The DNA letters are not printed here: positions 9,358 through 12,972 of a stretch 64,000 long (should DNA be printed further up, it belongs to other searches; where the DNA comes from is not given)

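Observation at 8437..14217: Divergent TPR-CHAT operon abutting the ECF sigma gene with only a 35-bp intergenic spacer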

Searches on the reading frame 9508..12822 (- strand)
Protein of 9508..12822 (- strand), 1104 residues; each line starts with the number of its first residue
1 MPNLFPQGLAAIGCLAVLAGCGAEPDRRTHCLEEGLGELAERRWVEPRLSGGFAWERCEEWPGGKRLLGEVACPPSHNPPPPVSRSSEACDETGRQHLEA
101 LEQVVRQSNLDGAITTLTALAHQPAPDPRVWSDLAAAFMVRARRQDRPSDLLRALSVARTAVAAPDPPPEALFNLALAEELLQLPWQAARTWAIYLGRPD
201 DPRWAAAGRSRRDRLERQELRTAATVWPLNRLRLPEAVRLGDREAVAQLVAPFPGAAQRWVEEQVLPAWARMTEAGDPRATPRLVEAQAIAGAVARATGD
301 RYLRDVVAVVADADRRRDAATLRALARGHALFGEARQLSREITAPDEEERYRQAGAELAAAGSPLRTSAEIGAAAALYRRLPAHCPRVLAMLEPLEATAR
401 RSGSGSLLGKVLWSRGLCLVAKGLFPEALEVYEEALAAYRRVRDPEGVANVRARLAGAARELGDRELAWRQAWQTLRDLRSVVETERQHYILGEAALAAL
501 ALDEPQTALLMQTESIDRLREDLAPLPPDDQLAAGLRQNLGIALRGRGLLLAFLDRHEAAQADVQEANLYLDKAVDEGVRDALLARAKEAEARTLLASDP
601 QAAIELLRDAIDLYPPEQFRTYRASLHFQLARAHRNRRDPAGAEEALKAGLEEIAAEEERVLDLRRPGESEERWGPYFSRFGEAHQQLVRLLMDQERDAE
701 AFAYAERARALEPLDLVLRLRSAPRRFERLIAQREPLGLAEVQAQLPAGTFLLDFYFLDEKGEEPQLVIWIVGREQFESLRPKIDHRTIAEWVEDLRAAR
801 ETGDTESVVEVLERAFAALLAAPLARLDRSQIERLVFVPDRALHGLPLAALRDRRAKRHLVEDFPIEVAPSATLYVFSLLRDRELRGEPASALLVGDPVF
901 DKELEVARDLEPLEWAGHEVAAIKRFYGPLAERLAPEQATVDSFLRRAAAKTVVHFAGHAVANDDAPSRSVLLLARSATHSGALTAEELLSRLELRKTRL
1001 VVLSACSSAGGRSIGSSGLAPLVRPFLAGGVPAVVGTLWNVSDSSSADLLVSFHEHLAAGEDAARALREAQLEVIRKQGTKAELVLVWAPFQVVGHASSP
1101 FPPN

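Call 8: search_protein_families(library=pfam, proteins=[window:9508-12822:-], max_evalue=0.01)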
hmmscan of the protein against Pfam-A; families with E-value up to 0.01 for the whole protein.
window:9508-12822:- (1104 aa): 5 families
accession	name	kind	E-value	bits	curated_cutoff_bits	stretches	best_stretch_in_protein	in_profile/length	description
PF12770.12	CHAT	-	8e-60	203.2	24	1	812-1095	4-288/289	CHAT domain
PF13424.12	TPR_12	-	1.4e-06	28.9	30.1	1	411-468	5-64/77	Tetratricopeptide repeat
PF07719.23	TPR_2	-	2.7e-05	24.4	27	0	410-439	2-31/34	Tetratricopeptide repeat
PF03568.22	Peptidase_C50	-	0.00023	20.9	27.8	1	995-1043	344-392/395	Peptidase family C50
PF13181.12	TPR_8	-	0.0091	16.5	25.7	0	411-438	3-30/34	Tetratricopeptide repeat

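Call 67: search_protein_families(library=ncbifam, proteins=[window:9508-12822:-], max_evalue=0.001)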
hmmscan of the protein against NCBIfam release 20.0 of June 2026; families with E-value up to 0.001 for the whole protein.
window:9508-12822:- (1104 aa): 0 families

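Call 68: search_protein_families(library=padloc, proteins=[window:9508-12822:-], max_evalue=0.001)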
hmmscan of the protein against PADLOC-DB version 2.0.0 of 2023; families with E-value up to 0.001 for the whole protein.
window:9508-12822:- (1104 aa): 1 family
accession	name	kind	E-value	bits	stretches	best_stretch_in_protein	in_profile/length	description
PDLC03832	BovA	-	5.1e-08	30.4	1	917-1078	508-670/711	-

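Call 79: search_solved_structures(query=window:9508-12822:-, max_evalue=0.01)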
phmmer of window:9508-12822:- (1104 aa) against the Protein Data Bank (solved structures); distinct sequences matched with E-value up to 0.01: 0.
